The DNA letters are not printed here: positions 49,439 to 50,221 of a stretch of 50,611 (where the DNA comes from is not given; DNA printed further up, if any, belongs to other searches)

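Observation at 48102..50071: Orphan four-gene cassette in a low-GC islet: candidate undescribed defence/conflict system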

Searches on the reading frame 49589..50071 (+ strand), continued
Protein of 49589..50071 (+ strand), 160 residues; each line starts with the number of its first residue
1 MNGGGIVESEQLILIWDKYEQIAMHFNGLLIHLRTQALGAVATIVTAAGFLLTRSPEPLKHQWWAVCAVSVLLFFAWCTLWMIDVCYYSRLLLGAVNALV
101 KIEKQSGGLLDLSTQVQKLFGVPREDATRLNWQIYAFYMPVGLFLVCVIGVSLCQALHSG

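Call 86: search_protein_families(library=pfam, proteins=[L085:5554-5973:+, L072:145-648:+, L082:4039-4617:+, L060:1867-2241:-, L063:9314-9574:+], max_evalue=0.05)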
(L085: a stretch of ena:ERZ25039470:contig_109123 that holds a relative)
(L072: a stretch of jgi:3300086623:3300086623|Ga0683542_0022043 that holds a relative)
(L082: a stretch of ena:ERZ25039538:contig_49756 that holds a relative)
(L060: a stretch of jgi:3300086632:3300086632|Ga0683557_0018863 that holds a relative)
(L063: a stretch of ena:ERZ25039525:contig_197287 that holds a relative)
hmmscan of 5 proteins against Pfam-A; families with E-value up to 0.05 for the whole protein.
L085:5554-5973:+ (139 aa): 0 families

L072:145-648:+ (167 aa): 0 families

L082:4039-4617:+ (192 aa): 0 families

L060:1867-2241:- (124 aa): 0 families

L063:9314-9574:+ (86 aa): 0 families

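Call 90: find_related_loci(query=A3, collection=viral_contigs, flank=5000)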
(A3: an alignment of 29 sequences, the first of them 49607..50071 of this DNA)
Query A3 (154 aa) in viral_contigs; peptide patterns used: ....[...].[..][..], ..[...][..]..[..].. (x = any residue, [..] = any of these).
3 stretches matched a pattern; 1 encode a relative of the query (tblastn E <= 1e-3); 1 distinct loci.
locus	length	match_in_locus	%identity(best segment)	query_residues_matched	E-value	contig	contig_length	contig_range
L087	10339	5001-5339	38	9-117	2e-22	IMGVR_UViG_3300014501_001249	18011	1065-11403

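Call 99: search_dna_similar(query=window:49607-50071:+, collection=plasmids, mode=protein, max_rows=12, max_evalue=0.001)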
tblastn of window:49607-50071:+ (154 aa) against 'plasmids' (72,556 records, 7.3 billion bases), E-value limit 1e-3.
Records with a match: 1; places in all: 1; records where one place covers at least 80% of the query: 0.
Best place of each record, by identity: <60% 1.
By first word of the organism name: Pigmentibacter 1.
By predicted mobility (MOB-suite, as given by PLSDB): non-mobilizable 1.
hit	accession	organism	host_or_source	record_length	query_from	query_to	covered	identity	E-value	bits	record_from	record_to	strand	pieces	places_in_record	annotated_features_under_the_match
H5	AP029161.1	Pigmentibacter ruber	Homo sapiens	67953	10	93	55%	31.0%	1e-4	48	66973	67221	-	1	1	hypothetical protein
